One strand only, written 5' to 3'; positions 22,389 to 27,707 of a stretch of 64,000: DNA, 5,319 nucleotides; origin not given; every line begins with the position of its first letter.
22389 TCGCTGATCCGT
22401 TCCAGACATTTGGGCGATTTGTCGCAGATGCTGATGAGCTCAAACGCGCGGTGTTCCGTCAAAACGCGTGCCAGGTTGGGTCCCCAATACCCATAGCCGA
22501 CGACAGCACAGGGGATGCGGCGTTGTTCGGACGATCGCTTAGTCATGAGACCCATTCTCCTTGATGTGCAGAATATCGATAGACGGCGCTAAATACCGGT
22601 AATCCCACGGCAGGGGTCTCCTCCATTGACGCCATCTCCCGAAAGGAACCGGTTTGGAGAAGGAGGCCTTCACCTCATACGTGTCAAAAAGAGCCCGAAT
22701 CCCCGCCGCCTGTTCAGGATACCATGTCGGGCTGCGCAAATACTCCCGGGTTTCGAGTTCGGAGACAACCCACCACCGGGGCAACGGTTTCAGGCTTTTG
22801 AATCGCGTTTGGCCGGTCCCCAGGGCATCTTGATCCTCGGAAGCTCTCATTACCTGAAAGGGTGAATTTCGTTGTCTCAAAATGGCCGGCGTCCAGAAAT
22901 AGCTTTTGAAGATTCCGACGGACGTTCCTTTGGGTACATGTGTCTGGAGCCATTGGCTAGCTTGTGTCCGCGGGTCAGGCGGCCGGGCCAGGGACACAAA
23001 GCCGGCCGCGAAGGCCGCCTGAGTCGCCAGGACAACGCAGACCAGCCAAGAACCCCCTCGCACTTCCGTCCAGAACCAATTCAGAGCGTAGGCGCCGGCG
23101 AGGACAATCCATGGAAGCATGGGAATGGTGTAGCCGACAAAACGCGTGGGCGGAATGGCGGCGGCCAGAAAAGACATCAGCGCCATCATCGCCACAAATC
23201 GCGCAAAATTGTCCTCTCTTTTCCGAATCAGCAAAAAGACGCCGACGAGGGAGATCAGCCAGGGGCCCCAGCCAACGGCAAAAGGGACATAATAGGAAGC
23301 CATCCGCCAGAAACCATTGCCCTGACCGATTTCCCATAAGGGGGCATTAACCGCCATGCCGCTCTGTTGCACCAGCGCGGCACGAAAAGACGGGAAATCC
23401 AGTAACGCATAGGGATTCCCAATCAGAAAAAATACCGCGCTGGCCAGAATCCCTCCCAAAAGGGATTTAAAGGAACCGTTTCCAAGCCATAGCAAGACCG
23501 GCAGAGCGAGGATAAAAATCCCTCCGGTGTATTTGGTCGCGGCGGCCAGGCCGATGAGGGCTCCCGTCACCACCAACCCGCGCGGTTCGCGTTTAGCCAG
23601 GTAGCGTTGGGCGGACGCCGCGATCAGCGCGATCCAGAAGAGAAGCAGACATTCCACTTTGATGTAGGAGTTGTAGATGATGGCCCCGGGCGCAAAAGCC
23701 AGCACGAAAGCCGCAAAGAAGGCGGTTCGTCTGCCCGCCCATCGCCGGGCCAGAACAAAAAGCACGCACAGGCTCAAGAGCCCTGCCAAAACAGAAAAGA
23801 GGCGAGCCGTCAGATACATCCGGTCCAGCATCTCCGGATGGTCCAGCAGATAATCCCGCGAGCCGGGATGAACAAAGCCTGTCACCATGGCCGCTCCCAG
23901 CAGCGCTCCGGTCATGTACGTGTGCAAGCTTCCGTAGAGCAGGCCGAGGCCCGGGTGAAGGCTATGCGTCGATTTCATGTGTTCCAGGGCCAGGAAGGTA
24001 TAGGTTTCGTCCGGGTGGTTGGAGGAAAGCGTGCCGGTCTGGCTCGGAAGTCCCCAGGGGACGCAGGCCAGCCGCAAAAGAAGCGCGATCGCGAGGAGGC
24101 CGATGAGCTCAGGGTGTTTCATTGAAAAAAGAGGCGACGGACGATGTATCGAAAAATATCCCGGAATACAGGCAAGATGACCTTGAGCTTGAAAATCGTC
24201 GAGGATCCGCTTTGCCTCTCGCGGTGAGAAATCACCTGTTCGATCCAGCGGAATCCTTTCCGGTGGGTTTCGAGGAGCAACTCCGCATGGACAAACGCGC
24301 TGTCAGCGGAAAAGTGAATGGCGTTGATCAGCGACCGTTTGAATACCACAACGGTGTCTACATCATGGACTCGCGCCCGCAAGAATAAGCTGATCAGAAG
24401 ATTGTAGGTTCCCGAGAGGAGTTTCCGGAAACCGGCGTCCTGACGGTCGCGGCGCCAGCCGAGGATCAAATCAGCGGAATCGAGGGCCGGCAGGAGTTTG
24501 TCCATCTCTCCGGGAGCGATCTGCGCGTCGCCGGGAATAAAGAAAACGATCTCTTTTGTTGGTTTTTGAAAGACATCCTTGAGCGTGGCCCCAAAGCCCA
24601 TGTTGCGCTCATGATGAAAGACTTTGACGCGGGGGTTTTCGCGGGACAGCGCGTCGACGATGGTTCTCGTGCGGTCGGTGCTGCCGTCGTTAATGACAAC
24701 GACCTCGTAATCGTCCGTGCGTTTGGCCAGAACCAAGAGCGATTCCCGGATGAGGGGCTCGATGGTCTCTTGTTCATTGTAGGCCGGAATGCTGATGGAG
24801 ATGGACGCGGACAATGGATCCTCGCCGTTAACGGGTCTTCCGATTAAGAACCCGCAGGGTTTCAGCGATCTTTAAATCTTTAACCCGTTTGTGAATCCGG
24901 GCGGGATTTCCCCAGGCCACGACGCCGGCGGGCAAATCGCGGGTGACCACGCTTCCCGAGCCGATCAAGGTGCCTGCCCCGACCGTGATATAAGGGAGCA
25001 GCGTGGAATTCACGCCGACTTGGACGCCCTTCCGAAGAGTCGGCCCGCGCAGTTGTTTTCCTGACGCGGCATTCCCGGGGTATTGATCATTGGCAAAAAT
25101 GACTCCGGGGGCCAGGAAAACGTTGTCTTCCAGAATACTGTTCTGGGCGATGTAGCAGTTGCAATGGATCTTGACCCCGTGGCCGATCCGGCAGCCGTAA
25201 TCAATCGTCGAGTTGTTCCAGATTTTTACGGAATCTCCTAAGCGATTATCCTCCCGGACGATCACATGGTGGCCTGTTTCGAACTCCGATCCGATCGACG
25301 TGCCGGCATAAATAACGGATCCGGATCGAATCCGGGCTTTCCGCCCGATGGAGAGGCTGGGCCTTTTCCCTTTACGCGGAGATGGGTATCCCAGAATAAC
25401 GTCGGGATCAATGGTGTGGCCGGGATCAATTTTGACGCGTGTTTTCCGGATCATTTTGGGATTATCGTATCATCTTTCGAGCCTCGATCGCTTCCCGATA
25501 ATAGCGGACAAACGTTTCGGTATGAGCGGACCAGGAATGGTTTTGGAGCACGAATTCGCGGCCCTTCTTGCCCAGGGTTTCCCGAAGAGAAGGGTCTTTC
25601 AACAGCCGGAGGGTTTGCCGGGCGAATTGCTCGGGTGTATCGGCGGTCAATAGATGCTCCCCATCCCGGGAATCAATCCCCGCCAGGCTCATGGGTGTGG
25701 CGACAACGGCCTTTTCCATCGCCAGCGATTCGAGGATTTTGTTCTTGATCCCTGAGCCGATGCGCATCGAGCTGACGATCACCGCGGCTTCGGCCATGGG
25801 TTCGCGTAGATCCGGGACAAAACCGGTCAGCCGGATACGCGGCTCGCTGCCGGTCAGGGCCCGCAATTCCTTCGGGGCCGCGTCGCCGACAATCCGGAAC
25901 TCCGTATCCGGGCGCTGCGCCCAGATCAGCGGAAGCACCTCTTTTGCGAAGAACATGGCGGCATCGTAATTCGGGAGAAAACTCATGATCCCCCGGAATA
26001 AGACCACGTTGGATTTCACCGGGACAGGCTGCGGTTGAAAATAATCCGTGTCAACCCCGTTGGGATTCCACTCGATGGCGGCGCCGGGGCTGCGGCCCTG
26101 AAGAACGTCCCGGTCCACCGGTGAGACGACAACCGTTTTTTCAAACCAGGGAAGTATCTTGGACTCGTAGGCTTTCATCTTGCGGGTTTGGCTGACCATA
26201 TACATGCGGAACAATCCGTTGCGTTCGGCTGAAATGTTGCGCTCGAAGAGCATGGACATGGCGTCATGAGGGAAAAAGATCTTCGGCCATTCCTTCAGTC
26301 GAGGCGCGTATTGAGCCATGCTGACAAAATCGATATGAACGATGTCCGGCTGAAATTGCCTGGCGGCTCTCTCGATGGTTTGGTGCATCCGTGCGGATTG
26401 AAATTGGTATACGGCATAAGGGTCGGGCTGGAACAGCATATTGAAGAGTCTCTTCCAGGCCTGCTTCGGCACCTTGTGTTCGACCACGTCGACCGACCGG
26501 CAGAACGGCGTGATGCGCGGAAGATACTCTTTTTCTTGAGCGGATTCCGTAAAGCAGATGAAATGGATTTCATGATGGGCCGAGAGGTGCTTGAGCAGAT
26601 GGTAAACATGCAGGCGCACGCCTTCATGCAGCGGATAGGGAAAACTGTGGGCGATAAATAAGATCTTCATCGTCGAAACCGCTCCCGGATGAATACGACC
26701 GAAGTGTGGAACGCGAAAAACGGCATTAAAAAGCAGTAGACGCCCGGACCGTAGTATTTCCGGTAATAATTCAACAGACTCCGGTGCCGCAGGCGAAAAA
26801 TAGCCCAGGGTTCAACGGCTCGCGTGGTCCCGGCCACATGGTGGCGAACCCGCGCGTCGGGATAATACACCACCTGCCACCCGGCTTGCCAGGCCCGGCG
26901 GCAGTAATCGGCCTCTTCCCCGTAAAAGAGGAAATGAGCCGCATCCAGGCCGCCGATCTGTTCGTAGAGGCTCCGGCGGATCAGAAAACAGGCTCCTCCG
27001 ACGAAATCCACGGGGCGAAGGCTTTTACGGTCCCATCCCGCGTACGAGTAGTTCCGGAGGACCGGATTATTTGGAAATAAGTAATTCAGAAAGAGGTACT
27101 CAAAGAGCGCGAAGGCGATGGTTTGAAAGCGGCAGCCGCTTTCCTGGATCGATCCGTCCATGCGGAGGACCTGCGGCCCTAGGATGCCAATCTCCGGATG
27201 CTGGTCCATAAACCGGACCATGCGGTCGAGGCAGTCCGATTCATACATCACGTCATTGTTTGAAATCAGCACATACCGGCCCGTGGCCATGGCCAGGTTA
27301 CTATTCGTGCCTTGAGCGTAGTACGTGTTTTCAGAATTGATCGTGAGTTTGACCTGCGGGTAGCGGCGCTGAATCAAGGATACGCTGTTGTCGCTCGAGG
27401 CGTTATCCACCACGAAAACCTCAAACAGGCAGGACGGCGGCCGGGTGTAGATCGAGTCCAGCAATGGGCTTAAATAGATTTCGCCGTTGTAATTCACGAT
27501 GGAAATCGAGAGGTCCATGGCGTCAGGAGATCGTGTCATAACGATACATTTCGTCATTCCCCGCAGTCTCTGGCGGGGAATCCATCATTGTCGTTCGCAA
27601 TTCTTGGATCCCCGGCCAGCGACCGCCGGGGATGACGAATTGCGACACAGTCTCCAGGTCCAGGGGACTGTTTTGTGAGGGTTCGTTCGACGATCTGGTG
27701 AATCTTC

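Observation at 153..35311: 35-kb unidirectional glycan super-locus with seven GT-C paralogues and six methyltransferase domains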

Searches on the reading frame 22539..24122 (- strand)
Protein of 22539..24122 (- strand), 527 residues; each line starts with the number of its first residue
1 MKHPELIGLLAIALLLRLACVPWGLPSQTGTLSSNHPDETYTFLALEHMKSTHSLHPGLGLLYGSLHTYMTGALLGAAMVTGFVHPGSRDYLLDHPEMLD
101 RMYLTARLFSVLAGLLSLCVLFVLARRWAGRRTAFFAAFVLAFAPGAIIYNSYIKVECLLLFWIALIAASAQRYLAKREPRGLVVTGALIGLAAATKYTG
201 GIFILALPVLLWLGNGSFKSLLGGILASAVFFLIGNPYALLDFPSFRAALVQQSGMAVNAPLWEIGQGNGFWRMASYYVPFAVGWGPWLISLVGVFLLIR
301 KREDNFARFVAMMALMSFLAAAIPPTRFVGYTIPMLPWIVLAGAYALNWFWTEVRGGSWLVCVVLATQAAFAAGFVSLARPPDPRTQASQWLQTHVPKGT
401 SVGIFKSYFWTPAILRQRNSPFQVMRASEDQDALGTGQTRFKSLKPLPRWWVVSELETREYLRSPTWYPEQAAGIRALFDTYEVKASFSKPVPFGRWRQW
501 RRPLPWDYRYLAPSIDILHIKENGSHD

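Call 5: search_protein_families(library=pfam, proteins=[window:22539-24122:-], max_evalue=0.01)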
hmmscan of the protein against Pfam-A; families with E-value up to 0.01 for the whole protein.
window:22539-24122:- (527 aa): 2 families
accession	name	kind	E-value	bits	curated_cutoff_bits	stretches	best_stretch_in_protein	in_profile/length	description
PF13231.12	PMT_2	-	1.4e-11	45.3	26.1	1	105-232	23-151/160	Dolichyl-phosphate-mannose-protein mannosyltransferase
PF02366.24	PMT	-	2.2e-09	37.7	22.7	1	101-240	80-232/245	Dolichyl-phosphate-mannose-protein mannosyltransferase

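Call 11: find_encoding_contigs(protein=window:22539-24122:-, flank=10000, max_places=6)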
Protein window:22539-24122:- (527 aa): no gene with exactly this product is on record in the collection.

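Call 12: find_related_loci(query=window:22539-24122:-, collection=genome_contigs, flank=10000)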
Query window:22539-24122:- (527 aa) in genome_contigs; peptide patterns used: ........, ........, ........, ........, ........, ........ (x = any residue, [..] = any of these).
40 stretches matched a pattern, but none encodes a relative of the query by tblastn (E <= 1e-3).

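Call 13: search_protein_families(library=ncbifam, proteins=[window:22539-24122:-], max_evalue=0.01)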
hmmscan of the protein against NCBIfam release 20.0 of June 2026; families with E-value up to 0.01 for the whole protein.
window:22539-24122:- (527 aa): 2 families
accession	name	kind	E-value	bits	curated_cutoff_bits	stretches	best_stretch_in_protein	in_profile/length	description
TIGR03663.1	TIGR03663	subfamily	6.4e-06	25.4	126.25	1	104-205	71-171/435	flippase activity-associated protein Agl23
TIGR04154.1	archaeo_STT3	subfamily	6.9e-06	24.7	450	1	101-154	93-146/831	oligosaccharyl transferase, archaeosortase A system-associated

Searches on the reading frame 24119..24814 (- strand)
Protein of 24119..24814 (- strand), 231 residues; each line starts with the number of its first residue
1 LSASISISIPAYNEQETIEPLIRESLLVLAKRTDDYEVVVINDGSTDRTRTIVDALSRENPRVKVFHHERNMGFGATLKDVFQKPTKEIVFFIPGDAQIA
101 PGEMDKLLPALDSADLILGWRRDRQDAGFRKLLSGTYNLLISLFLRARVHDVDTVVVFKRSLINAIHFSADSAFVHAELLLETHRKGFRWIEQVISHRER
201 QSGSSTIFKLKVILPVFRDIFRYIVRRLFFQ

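Call 5: search_protein_families(library=pfam, proteins=[window:24119-24814:-], max_evalue=0.01)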
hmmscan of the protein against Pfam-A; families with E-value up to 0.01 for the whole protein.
window:24119-24814:- (231 aa): 3 families
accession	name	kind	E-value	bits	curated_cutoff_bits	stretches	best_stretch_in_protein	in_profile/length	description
PF00535.33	Glycos_transf_2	-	3.2e-25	89.5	23.3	1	6-136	1-130/168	Glycosyl transferase family 2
PF13641.12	Glyco_tranf_2_3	-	1.7e-08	35.2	27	1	5-114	3-114/230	Glycosyltransferase like family 2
PF10111.15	Glyco_tranf_2_2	-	7.5e-07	29.3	27.3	1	7-110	2-105/276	Glycosyltransferase like family 2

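Call 45: search_protein_families(library=ncbifam, proteins=[window:24119-24814:-], max_evalue=0.00001)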
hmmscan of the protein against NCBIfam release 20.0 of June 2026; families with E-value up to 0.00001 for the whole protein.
window:24119-24814:- (231 aa): 13 families
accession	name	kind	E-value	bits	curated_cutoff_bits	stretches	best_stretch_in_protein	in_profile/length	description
NF007986.1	PRK10714.1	equivalog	6.1e-21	74.8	529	1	4-213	7-216/316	undecaprenyl-phosphate 4-deoxy-4-formamido-L-arabinose transferase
TIGR03937.1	PgaC_IcaA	equivalog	9.9e-18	64.3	422.3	1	4-107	46-146/407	poly-beta-1,6-N-acetyl-D-glucosamine synthase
NF047588.1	GlcsyltransPgfSStrep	equivalog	4.9e-15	55.5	500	1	5-136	3-136/308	glycosyltransferase PgfS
TIGR04182.1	glyco_TIGR04182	equivalog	2.4e-12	46.9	325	1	5-208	2-201/293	S-layer glycoprotein N-glycosyltransferase AglJ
NF041391.1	DPhHxTase_Halo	equivalog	1.2e-11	44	375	1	11-205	3-190/213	dolichyl-phosphate hexose transferase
NF047683.1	TeichurnBiosyTuaG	equivalog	4e-11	43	400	1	4-109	7-109/252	teichuronic acid biosynthesis protein TuaG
NF007482.0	PRK10073.1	equivalog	1.1e-10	41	423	1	3-109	6-108/334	glycosyltransferase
TIGR03965.1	mycofact_glyco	equivalog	1.7e-10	40.4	280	1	3-115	74-183/467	mycofactocin biosynthesis glycosyltransferase MftF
TIGR04283.1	glyco_like_mftF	equivalog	1e-08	35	182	1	5-111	1-97/221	TIGR04283 family arsenosugar biosynthesis glycosyltransferase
NF041875.1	EPS_EpsD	equivalog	1.4e-08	34.6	370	1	5-105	1-98/325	exopolysaccharide biosynthesis glycosyltransferase EpsD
NF010496.0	PRK13915.1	equivalog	4.3e-08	32.6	262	1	3-97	31-127/307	glucosyl-3-phosphoglycerate synthase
NF050050.1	ProtGlycPglI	equivalog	7.4e-07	28.8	500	1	4-168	3-170/306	GalNAc(5)-diNAcBac-PP-undecaprenol beta-1,3-glucosyltransferase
NF053739.1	GlytfEpsEBac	equivalog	2.9e-06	26.5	450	1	5-97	3-93/265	glycosyltransferase EpsE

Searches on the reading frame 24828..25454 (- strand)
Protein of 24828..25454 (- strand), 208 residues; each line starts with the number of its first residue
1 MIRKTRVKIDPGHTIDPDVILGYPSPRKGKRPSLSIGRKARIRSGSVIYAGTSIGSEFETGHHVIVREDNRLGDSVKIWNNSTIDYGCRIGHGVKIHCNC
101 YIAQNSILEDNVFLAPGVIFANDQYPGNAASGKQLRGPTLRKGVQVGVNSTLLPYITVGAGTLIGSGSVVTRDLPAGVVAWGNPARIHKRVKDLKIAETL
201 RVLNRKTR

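Call 6: search_protein_families(library=pfam, proteins=[window:24828-25454:-], max_evalue=0.01)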
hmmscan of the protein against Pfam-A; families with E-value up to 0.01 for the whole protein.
window:24828-25454:- (208 aa): 4 families
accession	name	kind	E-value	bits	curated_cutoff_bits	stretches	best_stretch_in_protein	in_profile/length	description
PF00132.30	Hexapep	-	1.2e-21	75.9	27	2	87-120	1-34/36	Bacterial transferase hexapeptide (six repeats)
PF25084.1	LbH_EIF2B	-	4e-10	40.1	54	1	33-118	9-103/105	EIF2B subunit epsilon LbH domain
PF25087.1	GMPPB_C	-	0.0033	17.5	39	0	24-118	9-93/110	GMPPB C-terminal domain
PF25247.1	LbH_GLGC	-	0.0036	17.7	27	0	36-119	34-122/135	GLGC left-handed parallel beta-helix domain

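Call 73: search_protein_families(library=ncbifam, proteins=[window:24828-25454:-], max_evalue=0.0001)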
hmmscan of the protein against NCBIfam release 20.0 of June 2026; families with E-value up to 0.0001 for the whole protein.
window:24828-25454:- (208 aa): 42 families (the best 25 are shown)
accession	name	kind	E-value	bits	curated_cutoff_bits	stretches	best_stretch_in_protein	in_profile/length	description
TIGR03570.1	NeuD_NnaD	subfamily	1.1e-23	83.9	160.8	2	65-186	95-202/202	NeuD/PglB/VioB family sugar acetyltransferase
NF002060.0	PRK00892.1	subfamily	2.8e-15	56.3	207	1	38-121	100-183/345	UDP-3-O-(3-hydroxymyristoyl)glucosamine N-acyltransferase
TIGR03532.1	DapD_Ac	equivalog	4.7e-15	55.9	231.75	1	64-195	93-218/231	2,3,4,5-tetrahydropyridine-2,6-dicarboxylate N-acetyltransferase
NF041874.1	EPS_EpsC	equivalog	2e-14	53.6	150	1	74-190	60-166/168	serine O-acetyltransferase EpsC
TIGR01853.1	lipid_A_lpxD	equivalog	9.2e-14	51.1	242.5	2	61-123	114-176/325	UDP-3-O-(3-hydroxymyristoyl)glucosamine N-acyltransferase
TIGR01172.1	cysE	equivalog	1e-13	51.6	210.65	1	83-186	63-162/162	serine O-acetyltransferase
NF010933.0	PRK14353.1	equivalog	4.2e-13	48.7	505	1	10-200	272-443/453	bifunctional UDP-N-acetylglucosamine diphosphorylase/glucosamine-1-phosphate N-acetyltransferase GlmU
TIGR01173.1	glmU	equivalog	2.2e-12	46.6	366.85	1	34-184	298-438/452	bifunctional UDP-N-acetylglucosamine diphosphorylase/glucosamine-1-phosphate N-acetyltransferase GlmU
NF058585.1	HptprglPActTf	PfamEq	3.2e-12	46.4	300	1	142-193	111-162/172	heptaprenylglyceryl phosphate O-acetyltransferase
NF007499.0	PRK10092.1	equivalog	1.4e-11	44.5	314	1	84-190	68-182/183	maltose O-acetyltransferase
NF000311.1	Vat_ABCDEFH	equivalog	4.2e-11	42.8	300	1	143-201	116-175/201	Vat family streptogramin A O-acetyltransferase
NF007076.0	PRK09527.1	equivalog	6.2e-11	42.1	347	1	41-193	26-187/203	galactoside O-acetyltransferase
NF007240.0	PRK09677.1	equivalog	7.1e-11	42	243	1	144-191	137-184/192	putative lipopolysaccharide biosynthesis O-acetyl transferase WbbJ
NF007797.0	PRK10502.1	subfamily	1.6e-10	40.9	192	1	140-190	128-178/183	WcaF family extracellular polysaccharide biosynthesis acetyltransferase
NF008349.0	PRK11132.1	equivalog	2e-10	40.2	397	1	83-192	143-248/273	serine O-acetyltransferase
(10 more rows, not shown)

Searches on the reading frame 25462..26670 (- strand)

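Call 6: search_protein_families(library=pfam, proteins=[window:25462-26670:-], max_evalue=0.01)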
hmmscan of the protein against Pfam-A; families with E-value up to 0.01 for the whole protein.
window:25462-26670:- (402 aa): 5 families
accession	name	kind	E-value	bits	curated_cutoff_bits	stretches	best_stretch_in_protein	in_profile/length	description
PF13692.12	Glyco_trans_1_4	-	4.6e-24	85.7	27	1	222-359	3-142/142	Glycosyl transferases group 1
PF13439.12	Glyco_transf_4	-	9.1e-14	52.3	28.5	1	17-209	3-169/170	Glycosyltransferase Family 4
PF13524.12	Glyco_trans_1_2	-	3.4e-11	43.7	25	1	251-387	10-142/144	Glycosyl transferase-like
PF00534.26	Glycos_transf_1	-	8.2e-09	35.7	26.4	1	242-372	33-171/172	Glycosyl transferases group 1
PF13579.12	Glyco_trans_4_4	-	8.3e-05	23.4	29.7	1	17-193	2-145/158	Glycosyl transferase 4-like domain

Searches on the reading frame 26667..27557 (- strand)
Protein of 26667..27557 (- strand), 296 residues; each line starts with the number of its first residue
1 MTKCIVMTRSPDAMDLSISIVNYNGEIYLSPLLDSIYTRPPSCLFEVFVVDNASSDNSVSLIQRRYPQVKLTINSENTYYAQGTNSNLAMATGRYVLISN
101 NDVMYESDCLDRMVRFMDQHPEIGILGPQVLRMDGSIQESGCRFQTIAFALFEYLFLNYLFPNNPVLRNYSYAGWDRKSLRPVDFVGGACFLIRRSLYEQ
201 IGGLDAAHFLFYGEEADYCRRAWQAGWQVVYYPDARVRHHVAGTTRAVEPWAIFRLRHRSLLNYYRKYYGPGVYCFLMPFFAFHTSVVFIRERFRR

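Call 6: search_protein_families(library=pfam, proteins=[window:26667-27557:-], max_evalue=0.01)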
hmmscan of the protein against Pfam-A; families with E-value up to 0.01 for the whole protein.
window:26667-27557:- (296 aa): 8 families
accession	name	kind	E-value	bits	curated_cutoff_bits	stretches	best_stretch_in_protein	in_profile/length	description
PF13641.12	Glyco_tranf_2_3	-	5.7e-19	69.5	27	1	16-259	3-226/230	Glycosyltransferase like family 2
PF00535.33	Glycos_transf_2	-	9.5e-19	68.4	23.3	1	17-201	1-167/168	Glycosyl transferase family 2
PF13632.12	Glyco_trans_2_3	-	1.4e-09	38.5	27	1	96-264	2-143/198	Glycosyl transferase family group 2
PF13506.12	Glyco_transf_21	-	4.9e-05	23.3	21.7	1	87-235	25-150/174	Glycosyl transferase family 21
PF10111.15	Glyco_tranf_2_2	-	0.0012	18.9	27.3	1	45-206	30-183/276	Glycosyltransferase like family 2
PF13712.12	Glyco_tranf_2_5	-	0.0017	18.5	27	1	76-267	37-201/210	Glycosyltransferase like family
PF02709.20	Glyco_transf_7C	-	0.0059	16.7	23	0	185-234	19-67/78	N-terminal domain of galactosyltransferase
PF11397.14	GlcNAc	-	0.0095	15.9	21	0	208-242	239-272/352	Glycosyltransferase (GlcNAc)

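Call 73: search_protein_families(library=ncbifam, proteins=[window:26667-27557:-], max_evalue=0.0001)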
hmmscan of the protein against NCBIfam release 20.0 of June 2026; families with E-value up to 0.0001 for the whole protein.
window:26667-27557:- (296 aa): 12 families
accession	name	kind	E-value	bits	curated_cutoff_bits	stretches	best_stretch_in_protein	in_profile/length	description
TIGR03965.1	mycofact_glyco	equivalog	1e-14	54.3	280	1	179-240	222-281/467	mycofactocin biosynthesis glycosyltransferase MftF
NF038302.1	EPS_HpsE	equivalog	1e-12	47.7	300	1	14-130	1-124/307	hormogonium polysaccharide biosynthesis glycosyltransferase HpsE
NF041875.1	EPS_EpsD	equivalog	1.5e-10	41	370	1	16-128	1-115/325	exopolysaccharide biosynthesis glycosyltransferase EpsD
TIGR01556.1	rhamnosyltran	subfamily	1.7e-09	37.3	200.55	0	38-145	15-127/281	rhamnosyltransferase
TIGR03111.1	glyc2_xrt_Gpos1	hypoth_equivalog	6.7e-09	35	363.95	1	16-147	51-186/439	TIGR03111 family XrtG-associated glycosyltransferase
NF007482.0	PRK10073.1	equivalog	1.1e-08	34.5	423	1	13-106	5-99/334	glycosyltransferase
NF053739.1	GlytfEpsEBac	equivalog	4.7e-08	32.3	450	1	18-143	5-132/265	glycosyltransferase EpsE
NF047683.1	TeichurnBiosyTuaG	equivalog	4.9e-07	29.6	400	1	16-120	8-114/252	teichuronic acid biosynthesis protein TuaG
TIGR03937.1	PgaC_IcaA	equivalog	1.6e-06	27.4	422.3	1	16-125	47-158/407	poly-beta-1,6-N-acetyl-D-glucosamine synthase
TIGR04283.1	glyco_like_mftF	equivalog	3.7e-06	26.7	182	1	16-207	1-157/221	TIGR04283 family arsenosugar biosynthesis glycosyltransferase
TIGR04009.1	wcaE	equivalog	1.8e-05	24.2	369.2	1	22-131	12-121/248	colanic acid biosynthesis glycosyltransferase WcaE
NF038299.1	EPS_HpsN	equivalog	8e-05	21.8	425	0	16-132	3-121/317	hormogonium polysaccharide biosynthesis glycosyltransferase HpsN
